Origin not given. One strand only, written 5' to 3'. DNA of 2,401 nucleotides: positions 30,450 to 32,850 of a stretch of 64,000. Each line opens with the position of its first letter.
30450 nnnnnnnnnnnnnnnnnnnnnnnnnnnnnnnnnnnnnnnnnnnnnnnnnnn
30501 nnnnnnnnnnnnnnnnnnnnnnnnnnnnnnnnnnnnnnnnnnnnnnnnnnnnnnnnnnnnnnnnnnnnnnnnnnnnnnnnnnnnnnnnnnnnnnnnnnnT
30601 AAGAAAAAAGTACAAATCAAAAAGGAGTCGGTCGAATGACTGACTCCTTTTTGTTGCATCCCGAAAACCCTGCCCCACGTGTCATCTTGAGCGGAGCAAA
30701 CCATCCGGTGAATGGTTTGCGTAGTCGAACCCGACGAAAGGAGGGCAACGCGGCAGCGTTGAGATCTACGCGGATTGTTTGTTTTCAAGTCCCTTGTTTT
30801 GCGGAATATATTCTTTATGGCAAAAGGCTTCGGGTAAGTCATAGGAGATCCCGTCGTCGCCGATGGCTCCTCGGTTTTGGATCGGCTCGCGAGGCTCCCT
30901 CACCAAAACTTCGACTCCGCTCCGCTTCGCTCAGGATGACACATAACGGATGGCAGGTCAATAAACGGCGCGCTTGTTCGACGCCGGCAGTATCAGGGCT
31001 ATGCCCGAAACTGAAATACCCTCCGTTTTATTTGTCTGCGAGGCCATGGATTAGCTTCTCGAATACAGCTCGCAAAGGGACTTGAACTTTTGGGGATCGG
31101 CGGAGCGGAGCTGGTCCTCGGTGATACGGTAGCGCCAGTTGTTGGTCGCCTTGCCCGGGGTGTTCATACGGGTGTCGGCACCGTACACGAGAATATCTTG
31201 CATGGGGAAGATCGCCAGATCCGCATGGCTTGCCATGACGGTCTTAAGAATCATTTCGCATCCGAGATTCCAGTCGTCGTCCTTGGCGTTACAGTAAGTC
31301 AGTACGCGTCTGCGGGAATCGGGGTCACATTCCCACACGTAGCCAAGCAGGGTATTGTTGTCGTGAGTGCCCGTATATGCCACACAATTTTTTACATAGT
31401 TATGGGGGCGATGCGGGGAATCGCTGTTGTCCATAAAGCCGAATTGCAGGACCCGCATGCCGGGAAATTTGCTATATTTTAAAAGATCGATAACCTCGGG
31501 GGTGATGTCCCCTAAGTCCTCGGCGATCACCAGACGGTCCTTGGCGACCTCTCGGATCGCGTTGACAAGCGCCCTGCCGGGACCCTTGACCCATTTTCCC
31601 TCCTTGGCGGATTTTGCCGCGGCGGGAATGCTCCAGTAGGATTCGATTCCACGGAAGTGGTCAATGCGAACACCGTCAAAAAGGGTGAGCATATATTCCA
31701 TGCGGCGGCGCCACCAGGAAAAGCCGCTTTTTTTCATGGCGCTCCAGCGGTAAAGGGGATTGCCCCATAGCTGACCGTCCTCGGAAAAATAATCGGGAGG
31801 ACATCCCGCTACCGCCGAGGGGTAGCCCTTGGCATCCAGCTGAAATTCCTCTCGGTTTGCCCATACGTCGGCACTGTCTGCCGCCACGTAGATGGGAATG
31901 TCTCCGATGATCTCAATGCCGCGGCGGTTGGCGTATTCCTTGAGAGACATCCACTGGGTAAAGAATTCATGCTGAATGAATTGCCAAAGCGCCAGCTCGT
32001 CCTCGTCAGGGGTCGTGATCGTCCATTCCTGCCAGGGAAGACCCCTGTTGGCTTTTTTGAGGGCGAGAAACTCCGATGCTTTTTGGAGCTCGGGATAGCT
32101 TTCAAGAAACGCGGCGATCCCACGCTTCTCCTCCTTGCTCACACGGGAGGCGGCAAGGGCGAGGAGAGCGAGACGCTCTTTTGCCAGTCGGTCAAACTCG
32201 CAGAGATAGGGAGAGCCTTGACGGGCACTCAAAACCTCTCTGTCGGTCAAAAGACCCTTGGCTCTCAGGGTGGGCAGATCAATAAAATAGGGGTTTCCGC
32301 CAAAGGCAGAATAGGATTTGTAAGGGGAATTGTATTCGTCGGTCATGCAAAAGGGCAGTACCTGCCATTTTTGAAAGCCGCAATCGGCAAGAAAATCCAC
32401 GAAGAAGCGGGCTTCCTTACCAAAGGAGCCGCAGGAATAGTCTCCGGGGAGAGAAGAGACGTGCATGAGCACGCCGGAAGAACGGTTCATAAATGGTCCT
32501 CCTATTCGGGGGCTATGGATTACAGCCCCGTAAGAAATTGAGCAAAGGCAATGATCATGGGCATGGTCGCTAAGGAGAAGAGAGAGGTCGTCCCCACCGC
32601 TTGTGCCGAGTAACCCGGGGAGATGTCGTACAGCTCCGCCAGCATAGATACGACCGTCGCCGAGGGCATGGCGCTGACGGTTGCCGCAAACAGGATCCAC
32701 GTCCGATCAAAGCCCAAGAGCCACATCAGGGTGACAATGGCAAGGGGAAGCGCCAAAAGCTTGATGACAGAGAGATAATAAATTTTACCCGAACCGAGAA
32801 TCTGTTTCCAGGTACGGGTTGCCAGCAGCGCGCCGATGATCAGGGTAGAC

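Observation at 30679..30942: F2: structured 200-265-bp element with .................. inverted termini, three copies, two with 72 nt of identity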

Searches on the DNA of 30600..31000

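Call 19: search_rna_families(source=window, start=30600, end=31000, threshold=evalue, max_evalue=10)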
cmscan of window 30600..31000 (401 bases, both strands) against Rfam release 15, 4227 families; matches with E-value up to 10: 5.
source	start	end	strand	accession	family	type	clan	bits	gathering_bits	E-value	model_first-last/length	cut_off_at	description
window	30617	30654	+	RF04280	mir-890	Gene; miRNA;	CL00136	15.7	56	1.5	13-61/74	no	mir-890 microRNA precursor family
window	30611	30662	+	RF03683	mir-462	Gene; miRNA;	-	14.5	90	4.3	1-64/64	no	mir-462 microRNA precursor family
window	30620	30686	-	RF02397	sau-5971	Gene; sRNA;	-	14.5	90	5.3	1-96/96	no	Staphylococcus sRNA sau-5971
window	30608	30661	-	RF04280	mir-890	Gene; miRNA;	CL00136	12.8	56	10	1-74/74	no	mir-890 microRNA precursor family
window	30615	30648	+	RF01973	H19_2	Gene; lncRNA;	-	12.1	50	1.3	36-69/69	no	H19 conserved region 2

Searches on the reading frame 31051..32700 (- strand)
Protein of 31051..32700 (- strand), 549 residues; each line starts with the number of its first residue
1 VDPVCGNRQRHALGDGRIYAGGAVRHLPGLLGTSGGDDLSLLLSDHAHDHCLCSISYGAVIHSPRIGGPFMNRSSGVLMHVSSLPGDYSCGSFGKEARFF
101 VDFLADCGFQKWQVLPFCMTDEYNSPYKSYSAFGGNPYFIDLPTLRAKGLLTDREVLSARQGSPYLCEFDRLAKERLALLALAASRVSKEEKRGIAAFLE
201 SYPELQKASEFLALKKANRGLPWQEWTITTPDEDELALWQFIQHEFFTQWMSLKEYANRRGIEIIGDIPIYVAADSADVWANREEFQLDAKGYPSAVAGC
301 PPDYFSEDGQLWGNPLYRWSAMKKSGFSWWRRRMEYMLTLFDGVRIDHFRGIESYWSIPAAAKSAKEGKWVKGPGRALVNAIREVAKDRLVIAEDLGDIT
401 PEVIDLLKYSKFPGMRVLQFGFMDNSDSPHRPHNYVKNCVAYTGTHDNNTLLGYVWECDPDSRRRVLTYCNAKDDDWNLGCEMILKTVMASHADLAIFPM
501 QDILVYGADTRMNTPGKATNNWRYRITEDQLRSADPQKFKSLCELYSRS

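Call 18: search_protein_families(library=pfam, proteins=[window:31051-32700:-])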
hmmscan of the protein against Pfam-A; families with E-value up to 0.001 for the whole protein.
window:31051-32700:- (549 aa): 1 family
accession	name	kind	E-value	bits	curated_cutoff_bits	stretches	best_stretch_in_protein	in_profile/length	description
PF02446.23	Glyco_hydro_77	-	5.3e-150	500.8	25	1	79-531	1-464/465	4-alpha-glucanotransferase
